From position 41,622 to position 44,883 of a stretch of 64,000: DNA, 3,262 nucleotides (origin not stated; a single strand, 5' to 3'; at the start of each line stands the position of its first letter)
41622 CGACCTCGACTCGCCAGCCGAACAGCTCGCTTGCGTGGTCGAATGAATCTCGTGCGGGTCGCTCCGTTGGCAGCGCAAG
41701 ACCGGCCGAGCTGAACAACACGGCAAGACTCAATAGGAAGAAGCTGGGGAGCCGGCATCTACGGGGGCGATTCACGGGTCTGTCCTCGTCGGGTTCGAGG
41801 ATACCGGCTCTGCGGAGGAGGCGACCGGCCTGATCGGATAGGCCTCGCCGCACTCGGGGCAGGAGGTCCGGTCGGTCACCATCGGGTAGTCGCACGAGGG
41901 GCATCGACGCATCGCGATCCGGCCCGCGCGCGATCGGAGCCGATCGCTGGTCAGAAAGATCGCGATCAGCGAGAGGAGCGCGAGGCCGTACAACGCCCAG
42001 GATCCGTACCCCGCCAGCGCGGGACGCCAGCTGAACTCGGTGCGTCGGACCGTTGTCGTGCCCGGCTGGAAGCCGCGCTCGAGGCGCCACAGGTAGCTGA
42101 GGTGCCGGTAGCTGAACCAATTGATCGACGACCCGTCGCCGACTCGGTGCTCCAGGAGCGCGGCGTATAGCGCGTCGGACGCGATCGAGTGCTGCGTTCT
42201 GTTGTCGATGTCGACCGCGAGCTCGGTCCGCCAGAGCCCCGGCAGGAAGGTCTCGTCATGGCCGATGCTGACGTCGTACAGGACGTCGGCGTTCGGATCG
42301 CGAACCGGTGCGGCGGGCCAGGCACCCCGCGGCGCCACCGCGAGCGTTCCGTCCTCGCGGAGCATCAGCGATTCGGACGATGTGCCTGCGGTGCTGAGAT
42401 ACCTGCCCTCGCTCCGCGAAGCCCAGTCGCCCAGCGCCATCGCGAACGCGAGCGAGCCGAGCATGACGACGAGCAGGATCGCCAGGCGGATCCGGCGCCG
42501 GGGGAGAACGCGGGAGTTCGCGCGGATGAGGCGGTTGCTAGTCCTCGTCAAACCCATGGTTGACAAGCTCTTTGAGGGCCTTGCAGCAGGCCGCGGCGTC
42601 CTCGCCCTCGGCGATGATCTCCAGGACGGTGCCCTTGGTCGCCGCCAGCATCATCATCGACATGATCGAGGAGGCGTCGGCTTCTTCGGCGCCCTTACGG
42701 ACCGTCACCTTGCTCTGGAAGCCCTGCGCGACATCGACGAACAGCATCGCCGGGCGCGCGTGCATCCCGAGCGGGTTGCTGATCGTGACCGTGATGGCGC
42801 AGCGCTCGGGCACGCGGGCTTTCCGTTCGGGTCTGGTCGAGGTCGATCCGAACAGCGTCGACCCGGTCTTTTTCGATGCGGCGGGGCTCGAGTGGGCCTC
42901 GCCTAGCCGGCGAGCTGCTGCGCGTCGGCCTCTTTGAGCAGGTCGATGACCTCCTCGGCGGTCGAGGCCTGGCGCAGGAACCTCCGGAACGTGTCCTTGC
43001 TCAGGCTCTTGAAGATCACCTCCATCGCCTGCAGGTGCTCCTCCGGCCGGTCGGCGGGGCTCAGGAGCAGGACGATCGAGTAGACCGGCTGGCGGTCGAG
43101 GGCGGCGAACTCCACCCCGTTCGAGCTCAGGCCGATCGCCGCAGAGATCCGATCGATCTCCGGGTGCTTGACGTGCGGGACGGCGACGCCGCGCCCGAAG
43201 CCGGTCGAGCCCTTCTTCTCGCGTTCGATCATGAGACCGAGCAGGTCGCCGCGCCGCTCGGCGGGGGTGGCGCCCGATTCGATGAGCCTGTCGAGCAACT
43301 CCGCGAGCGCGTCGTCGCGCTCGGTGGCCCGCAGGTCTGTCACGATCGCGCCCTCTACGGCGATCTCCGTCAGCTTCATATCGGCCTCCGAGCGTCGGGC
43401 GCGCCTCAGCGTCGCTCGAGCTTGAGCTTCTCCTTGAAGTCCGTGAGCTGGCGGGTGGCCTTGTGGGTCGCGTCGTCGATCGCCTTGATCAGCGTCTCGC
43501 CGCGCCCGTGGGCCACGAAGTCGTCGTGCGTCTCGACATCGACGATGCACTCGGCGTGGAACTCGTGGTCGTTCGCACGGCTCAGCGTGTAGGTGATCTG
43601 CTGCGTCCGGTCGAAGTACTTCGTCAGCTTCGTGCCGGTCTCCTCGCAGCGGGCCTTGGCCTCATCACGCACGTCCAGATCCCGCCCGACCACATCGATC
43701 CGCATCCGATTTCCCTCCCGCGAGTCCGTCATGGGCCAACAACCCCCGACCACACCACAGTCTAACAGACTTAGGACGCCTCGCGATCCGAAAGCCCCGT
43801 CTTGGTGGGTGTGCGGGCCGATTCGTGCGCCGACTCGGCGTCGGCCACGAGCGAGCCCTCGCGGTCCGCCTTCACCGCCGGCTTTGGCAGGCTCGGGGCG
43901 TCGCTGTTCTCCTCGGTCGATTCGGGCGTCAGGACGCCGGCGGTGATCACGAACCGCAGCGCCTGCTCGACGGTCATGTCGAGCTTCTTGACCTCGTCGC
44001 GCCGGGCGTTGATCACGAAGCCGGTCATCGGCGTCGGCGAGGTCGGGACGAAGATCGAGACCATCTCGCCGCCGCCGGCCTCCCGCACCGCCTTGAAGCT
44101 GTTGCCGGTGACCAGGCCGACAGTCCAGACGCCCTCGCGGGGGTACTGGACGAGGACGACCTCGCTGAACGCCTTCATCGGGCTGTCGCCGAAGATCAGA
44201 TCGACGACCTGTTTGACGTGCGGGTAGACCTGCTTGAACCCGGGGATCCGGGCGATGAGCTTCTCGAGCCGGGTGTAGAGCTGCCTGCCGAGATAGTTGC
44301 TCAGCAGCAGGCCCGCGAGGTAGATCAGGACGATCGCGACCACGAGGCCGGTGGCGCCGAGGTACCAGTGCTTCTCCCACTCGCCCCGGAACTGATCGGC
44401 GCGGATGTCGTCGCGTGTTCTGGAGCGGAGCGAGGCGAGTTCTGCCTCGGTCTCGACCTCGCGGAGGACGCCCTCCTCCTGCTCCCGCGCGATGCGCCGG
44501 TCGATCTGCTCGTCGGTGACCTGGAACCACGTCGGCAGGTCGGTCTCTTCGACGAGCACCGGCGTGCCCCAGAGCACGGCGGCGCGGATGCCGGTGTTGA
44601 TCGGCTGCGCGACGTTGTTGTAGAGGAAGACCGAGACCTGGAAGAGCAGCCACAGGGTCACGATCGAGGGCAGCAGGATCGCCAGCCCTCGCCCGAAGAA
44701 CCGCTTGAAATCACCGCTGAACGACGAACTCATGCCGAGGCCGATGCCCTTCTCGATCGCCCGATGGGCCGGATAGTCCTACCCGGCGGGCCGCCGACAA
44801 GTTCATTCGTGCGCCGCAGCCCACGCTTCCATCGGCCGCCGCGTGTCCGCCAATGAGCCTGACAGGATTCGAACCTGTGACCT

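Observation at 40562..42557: Three tandem zinc-ribbon membrane-protein paralogs chained by GTGA overlaps and sharing ~90-bp near-identical 3' ends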

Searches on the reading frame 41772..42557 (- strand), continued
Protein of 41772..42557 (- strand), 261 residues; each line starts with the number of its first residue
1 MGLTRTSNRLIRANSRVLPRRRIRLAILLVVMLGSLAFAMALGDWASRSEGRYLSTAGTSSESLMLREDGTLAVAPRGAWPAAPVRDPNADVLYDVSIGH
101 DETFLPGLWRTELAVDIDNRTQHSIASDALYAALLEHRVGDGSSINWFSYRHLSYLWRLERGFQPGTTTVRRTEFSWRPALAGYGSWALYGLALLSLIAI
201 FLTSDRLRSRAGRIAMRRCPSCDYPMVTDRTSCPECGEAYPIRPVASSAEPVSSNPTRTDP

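Call 81: find_encoding_contigs(protein=P0151, flank=8000, max_places=3)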
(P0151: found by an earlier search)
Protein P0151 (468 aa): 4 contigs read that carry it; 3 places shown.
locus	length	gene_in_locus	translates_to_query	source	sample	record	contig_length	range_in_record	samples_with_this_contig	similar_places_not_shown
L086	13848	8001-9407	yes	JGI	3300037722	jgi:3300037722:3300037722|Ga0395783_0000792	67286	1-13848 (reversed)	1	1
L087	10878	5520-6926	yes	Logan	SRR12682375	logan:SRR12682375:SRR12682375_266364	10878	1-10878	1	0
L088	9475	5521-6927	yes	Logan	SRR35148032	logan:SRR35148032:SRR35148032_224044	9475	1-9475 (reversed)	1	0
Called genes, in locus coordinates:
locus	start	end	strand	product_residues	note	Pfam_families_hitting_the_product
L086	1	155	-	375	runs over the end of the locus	PF00155:Aminotran_1_2 (faint), PF00266:Aminotran_5, PF01041:DegT_DnrJ_EryC1 (weak)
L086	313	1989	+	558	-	PF00849:PseudoU_synth_2, PF10672:Methyltrans_SAM, PF03602:Cons_hypoth95 (weak), PF13847:Methyltransf_31 (weak)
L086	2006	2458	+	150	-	-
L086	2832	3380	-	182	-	PF00380:Ribosomal_S9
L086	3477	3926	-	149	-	PF00572:Ribosomal_L13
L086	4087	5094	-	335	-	-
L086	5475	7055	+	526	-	-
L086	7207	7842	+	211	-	-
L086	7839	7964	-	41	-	-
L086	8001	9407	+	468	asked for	PF13240:Zn_Ribbon_1 (faint)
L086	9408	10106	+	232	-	-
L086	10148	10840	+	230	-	PF13240:Zn_Ribbon_1 (weak)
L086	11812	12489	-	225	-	PF02224:Cytidylate_kin, PF13189:Cytidylate_kin2, PF13207:AAA_17 (faint), PF13238:AAA_18 (weak)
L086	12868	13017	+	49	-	-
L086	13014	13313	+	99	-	PF02463:SMC_N (weak), PF13175:AAA_15, PF13476:AAA_23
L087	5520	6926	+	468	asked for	PF13240:Zn_Ribbon_1 (faint)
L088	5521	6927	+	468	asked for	PF13240:Zn_Ribbon_1 (faint)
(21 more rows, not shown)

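Call 83: find_encoding_contigs(protein=P0052, flank=6000, max_places=2)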
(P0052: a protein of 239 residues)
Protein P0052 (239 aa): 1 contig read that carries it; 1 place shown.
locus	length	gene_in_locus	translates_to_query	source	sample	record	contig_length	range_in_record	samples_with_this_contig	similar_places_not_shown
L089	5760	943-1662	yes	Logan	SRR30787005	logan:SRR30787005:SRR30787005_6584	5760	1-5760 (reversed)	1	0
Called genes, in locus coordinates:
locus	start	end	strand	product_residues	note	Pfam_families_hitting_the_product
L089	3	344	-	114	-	?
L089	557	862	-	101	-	PF02686:GatC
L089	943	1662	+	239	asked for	-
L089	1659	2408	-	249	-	PF09335:VTT_dom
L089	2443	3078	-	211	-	PF13302:Acetyltransf_3, PF00583:Acetyltransf_1, PF13673:Acetyltransf_10 (weak), PF13508:Acetyltransf_7, PF08445:FR47 (weak)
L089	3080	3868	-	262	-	PF03740:PdxJ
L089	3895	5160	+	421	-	PF03033:Glyco_transf_28 (weak), PF13579:Glyco_trans_4_4 (weak), PF21036:EryCIII-like_N (faint), PF00201:UDPGT, PF04101:Glyco_tran_28_C (weak), PF06722:EryCIII-like_C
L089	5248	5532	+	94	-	PF13542:HTH_Tnp_ISL3 (weak), PF09862:DUF2089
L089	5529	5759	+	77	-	?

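Call 84: find_encoding_contigs(protein=P0091, flank=6000, max_places=2)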
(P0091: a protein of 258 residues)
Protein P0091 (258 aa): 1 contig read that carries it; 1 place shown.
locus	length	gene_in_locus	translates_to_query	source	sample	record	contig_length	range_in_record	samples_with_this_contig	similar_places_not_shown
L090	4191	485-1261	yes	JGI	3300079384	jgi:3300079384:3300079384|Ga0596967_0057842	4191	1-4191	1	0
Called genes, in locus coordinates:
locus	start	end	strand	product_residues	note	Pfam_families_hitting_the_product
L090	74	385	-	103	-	PF02686:GatC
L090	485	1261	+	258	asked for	-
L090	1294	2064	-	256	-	PF09335:VTT_dom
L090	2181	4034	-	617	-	PF13600:DUF4140, PF13598:DUF4139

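Call 85: find_encoding_contigs(protein=P0115, flank=6000, max_places=2)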
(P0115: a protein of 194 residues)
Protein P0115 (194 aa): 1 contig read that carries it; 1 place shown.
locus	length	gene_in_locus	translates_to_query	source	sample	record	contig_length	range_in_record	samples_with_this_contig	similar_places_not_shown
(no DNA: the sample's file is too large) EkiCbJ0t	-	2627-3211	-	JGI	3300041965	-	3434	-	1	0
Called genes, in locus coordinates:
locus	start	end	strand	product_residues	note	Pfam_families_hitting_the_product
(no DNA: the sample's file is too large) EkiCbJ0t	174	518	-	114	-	-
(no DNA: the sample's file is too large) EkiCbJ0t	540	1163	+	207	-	-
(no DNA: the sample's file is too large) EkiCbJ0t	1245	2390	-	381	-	PF00285:Citrate_synt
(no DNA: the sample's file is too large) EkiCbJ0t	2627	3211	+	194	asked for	-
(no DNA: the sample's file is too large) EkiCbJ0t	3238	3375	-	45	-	-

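Call 86: find_encoding_contigs(protein=P0080, flank=6000, max_places=2)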
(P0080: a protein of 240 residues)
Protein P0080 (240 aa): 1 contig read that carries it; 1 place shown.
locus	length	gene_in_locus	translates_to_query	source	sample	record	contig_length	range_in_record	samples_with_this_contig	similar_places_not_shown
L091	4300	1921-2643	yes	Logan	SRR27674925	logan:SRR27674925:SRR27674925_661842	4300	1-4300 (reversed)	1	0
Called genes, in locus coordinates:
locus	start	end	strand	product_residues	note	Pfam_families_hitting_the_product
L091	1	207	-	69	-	?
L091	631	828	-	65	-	-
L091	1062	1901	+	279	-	PF09768:Peptidase_M76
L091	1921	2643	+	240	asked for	-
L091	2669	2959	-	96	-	-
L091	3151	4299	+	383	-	?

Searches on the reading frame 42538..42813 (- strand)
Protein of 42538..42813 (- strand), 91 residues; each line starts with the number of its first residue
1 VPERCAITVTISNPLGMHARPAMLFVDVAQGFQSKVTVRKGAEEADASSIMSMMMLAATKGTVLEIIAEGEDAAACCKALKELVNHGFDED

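Call 4: search_protein_families(library=pfam, proteins=[window:42538-42813:-], max_evalue=1)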
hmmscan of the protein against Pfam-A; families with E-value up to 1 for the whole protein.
window:42538-42813:- (91 aa): 2 families
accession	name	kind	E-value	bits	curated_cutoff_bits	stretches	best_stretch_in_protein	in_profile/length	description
PF00381.24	PTS-HPr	-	2.2e-29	101.8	23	1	8-85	4-80/81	PTS HPr component phosphorylation site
PF20991.3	CBP66_1st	-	0.11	13.1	27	1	45-79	45-78/96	Nuclear cap binding complex subunit CBP66 N-terminal domain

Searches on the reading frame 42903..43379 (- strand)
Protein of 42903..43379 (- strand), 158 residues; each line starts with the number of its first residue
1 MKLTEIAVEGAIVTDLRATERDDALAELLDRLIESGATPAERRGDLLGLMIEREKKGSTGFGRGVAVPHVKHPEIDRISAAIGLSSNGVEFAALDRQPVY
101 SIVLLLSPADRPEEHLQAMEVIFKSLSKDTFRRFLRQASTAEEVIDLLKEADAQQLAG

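Call 34: find_related_loci(query=window:42903-43379:-, collection=genome_contigs, flank=6000)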
Query window:42903-43379:- (158 aa) in genome_contigs; peptide patterns used: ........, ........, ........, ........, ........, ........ (x = any residue, [..] = any of these).
599 stretches matched a pattern (row limit reached: there are more); 167 encode a relative of the query (tblastn E <= 1e-3); the best 80 are kept; 80 distinct loci.
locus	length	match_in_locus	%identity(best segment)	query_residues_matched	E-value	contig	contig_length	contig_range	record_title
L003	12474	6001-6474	68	1-158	2e-68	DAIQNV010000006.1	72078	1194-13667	MAG TPA_asm: Phycisphaerales bacterium isolate CTOTU7375 NODE_291_length_72078_cov_13.741388, whole genome shotgun seque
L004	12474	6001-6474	68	1-158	4e-68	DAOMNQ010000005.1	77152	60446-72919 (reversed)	MAG TPA_asm: Phycisphaerales bacterium isolate AMR_MDS_5908 NODE_157_length_77152_cov_4.702907, whole genome shotgun seq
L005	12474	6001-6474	68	1-158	3e-68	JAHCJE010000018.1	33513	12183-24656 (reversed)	MAG: Phycisphaeraceae bacterium isolate TGS_PLA3 PLA3_18, whole genome shotgun sequence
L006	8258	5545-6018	68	1-158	5e-67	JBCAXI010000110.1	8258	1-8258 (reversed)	MAG: Planctomycetota bacterium isolate J06555_15 NODE_1827_length_8258_cov_7.708277, whole genome shotgun sequence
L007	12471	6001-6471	66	1-157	5e-67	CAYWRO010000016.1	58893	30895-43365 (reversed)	MAG TPA_asm: uncultured Phycisphaeraceae bacterium isolate SRP263527_co2_241 genome assembly, contig: NODE_340_length_58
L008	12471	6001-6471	67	2-158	2e-66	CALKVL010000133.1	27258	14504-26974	MAG TPA_asm: uncultured Phycisphaerales bacterium isolate SRR1506985_bin.82_CONCOCT_v1.1_MAG genome assembly, contig: ER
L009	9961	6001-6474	67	1-158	2e-66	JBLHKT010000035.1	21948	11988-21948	MAG: Phycisphaerales bacterium isolate 3300054698_155 Ga0535670_0003646, whole genome shotgun sequence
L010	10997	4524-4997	68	1-158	1e-66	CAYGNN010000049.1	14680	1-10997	MAG TPA_asm: uncultured Phycisphaeraceae bacterium isolate ERP116193_co2_277 genome assembly, contig: NODE_9819_length_1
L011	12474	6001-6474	66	1-158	2e-66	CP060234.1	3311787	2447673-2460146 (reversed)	MAG: Phycisphaeraceae bacterium isolate HK-STAS-PLAN-6 chromosome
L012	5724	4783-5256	63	1-158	4e-66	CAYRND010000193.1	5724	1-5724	MAG TPA_asm: uncultured Phycisphaeraceae bacterium isolate SRP141376_co2_242 genome assembly, contig: NODE_23381_length_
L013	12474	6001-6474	65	1-158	3e-66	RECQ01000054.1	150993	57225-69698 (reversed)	MAG: Phycisphaeraceae bacterium isolate DLM2.Bin55 NODE_30_length_150993_cov_23.2553, whole genome shotgun sequence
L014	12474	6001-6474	67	1-158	3e-66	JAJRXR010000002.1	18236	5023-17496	MAG: Planctomycetota bacterium isolate Dive96_bin3.179 k141_76131, whole genome shotgun sequence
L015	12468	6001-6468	68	1-156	3e-66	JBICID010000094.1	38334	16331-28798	MAG: Phycisphaerales bacterium JB040 k141_261020, whole genome shotgun sequence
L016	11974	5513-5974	69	1-154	4e-66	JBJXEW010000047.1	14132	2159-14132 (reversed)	MAG: Phycisphaerales bacterium isolate F1F2.bin.99 k127_8723930, whole genome shotgun sequence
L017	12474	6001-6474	68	1-158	3e-66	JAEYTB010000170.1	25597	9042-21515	MAG: Planctomycetota bacterium isolate OH_CBlB_117 k127_2825722, whole genome shotgun sequence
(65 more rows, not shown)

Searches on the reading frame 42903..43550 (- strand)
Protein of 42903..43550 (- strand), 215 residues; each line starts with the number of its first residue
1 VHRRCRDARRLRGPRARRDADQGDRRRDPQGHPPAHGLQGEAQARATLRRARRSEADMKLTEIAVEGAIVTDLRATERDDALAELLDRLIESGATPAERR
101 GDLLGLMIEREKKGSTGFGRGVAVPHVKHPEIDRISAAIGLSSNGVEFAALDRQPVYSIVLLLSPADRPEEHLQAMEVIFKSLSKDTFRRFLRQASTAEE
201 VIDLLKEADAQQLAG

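Call 4: search_protein_families(library=pfam, proteins=[window:42903-43550:-], max_evalue=1)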
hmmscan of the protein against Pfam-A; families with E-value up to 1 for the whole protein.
window:42903-43550:- (215 aa): 2 families
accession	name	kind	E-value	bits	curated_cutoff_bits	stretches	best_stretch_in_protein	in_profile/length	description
PF00359.27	PTS_EIIA_2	-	3.9e-24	85.7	27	1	67-207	6-143/144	Phosphoenolpyruvate-dependent sugar phosphotransferase system, EIIA 2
PF18906.5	Phage_tube_2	-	0.26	11.3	27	1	37-112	22-79/266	Phage tail tube protein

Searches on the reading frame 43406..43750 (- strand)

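Call 14: search_protein_families(library=pfam, proteins=[window:43406-43750:-], max_evalue=0.01)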
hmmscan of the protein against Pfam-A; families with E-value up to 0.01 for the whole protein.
window:43406-43750:- (114 aa): 1 family
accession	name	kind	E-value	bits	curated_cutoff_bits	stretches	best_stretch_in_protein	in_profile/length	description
PF02482.25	Ribosomal_S30AE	-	8.1e-14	52.6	23.7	1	18-110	1-88/88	Sigma 54 modulation protein / S30EA ribosomal protein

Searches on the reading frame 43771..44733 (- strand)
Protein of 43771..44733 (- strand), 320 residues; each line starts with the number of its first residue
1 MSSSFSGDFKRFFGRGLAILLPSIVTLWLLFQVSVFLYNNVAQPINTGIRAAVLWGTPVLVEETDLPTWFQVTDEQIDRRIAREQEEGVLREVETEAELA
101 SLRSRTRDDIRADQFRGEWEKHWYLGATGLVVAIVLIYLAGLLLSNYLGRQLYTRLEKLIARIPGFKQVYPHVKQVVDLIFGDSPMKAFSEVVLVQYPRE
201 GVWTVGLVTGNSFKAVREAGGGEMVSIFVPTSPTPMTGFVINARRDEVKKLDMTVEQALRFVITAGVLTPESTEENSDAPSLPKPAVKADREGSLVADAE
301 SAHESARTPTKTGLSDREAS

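Call 14: search_protein_families(library=pfam, proteins=[window:43771-44733:-], max_evalue=0.01)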
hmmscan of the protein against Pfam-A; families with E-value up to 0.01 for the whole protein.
window:43771-44733:- (320 aa): 1 family
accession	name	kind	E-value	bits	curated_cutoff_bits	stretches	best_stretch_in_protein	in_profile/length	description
PF04367.18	DUF502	-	2.3e-31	108.3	23.8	1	131-237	1-107/107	Protein of unknown function (DUF502)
